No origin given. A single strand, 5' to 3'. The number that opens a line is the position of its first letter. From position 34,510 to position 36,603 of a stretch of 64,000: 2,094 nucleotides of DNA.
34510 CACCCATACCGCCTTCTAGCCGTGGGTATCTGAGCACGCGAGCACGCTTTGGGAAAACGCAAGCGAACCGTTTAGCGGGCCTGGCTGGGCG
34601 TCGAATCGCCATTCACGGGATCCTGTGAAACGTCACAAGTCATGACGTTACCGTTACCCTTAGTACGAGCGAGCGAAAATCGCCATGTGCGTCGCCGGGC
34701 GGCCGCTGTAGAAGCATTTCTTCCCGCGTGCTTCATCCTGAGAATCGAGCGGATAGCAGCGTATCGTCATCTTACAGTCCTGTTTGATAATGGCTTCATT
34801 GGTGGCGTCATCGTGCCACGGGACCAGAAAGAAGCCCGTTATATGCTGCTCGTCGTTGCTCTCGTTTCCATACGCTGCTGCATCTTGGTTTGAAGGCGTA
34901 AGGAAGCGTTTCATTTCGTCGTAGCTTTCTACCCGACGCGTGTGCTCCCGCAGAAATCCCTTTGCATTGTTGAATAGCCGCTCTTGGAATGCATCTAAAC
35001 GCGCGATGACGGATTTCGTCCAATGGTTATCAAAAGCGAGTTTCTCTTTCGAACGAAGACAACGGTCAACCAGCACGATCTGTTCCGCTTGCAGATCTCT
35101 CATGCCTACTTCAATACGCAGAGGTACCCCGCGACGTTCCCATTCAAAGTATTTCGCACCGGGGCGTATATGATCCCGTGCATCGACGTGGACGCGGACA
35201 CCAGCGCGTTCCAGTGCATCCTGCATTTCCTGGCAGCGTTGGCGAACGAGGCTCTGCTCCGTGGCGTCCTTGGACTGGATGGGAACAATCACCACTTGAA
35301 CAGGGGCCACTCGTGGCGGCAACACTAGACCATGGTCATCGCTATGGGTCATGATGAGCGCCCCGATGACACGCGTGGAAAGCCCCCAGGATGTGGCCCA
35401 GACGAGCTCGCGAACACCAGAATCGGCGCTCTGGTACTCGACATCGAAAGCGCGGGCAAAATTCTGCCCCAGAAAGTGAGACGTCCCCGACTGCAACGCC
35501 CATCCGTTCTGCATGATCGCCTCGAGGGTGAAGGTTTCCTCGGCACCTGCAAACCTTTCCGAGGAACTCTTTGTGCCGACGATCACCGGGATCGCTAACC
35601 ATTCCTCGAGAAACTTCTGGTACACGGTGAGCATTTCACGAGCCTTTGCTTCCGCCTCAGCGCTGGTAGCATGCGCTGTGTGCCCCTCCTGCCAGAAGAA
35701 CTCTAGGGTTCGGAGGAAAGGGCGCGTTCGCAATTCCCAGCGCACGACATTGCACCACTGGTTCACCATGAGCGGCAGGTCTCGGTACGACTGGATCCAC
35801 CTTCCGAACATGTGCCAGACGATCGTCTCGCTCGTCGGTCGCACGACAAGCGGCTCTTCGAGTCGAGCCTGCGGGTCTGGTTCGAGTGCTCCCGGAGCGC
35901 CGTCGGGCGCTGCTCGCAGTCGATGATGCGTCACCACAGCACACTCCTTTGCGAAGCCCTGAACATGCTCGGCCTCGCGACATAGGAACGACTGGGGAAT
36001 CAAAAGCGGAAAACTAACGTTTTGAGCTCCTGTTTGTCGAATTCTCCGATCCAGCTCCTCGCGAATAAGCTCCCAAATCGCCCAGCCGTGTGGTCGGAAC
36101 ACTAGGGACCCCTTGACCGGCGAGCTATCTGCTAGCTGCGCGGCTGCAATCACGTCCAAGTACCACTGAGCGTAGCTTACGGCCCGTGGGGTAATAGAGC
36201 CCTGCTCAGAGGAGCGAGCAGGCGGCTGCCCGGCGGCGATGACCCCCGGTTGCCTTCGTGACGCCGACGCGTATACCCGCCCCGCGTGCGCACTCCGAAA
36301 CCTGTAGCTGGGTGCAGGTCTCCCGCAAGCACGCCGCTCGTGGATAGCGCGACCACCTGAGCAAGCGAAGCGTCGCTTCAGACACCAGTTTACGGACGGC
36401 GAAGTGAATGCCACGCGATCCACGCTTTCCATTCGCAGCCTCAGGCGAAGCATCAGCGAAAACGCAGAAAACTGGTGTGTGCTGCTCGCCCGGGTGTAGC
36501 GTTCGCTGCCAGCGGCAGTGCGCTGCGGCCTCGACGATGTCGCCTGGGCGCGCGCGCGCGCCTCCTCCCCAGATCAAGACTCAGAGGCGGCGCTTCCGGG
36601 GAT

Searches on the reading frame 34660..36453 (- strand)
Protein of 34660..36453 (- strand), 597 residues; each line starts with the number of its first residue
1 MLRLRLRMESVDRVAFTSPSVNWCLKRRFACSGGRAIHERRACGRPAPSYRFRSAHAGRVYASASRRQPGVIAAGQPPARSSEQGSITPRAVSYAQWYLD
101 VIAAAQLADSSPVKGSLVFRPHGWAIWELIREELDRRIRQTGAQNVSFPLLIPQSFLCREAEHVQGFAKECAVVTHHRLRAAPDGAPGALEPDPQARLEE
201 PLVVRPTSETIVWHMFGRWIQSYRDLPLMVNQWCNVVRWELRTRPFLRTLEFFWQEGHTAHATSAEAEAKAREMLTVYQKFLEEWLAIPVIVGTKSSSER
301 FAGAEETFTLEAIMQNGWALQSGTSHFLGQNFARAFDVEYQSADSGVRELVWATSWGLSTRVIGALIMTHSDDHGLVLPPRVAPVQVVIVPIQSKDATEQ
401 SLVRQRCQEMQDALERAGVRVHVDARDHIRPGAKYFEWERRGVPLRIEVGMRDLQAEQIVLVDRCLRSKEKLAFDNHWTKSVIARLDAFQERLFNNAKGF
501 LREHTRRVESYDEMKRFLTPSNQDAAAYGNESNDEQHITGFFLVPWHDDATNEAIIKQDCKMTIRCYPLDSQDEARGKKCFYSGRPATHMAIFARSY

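Call 12: search_protein_families(library=pfam, proteins=[window:34660-36453:-], max_evalue=0.01)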
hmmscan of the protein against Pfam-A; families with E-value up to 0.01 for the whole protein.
window:34660-36453:- (597 aa): 3 families
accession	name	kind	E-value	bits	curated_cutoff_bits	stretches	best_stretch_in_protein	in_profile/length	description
PF00587.30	tRNA-synt_2b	-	2.1e-19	70.7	29.3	1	197-367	6-176/179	tRNA synthetase class II core domain (G, H, P, S and T)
PF09180.16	ProRS-C_1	-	1.1e-16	61.2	31.5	1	539-597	11-71/71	Prolyl-tRNA synthetase, C-terminal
PF03129.25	HGTP_anticodon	-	1.6e-15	57.4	21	1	386-478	1-88/94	Anticodon binding domain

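Call 14: find_encoding_contigs(protein=window:34660-36453:-, flank=2000, max_places=3)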
Protein window:34660-36453:- (597 aa): no gene with exactly this product is on record in the collection.
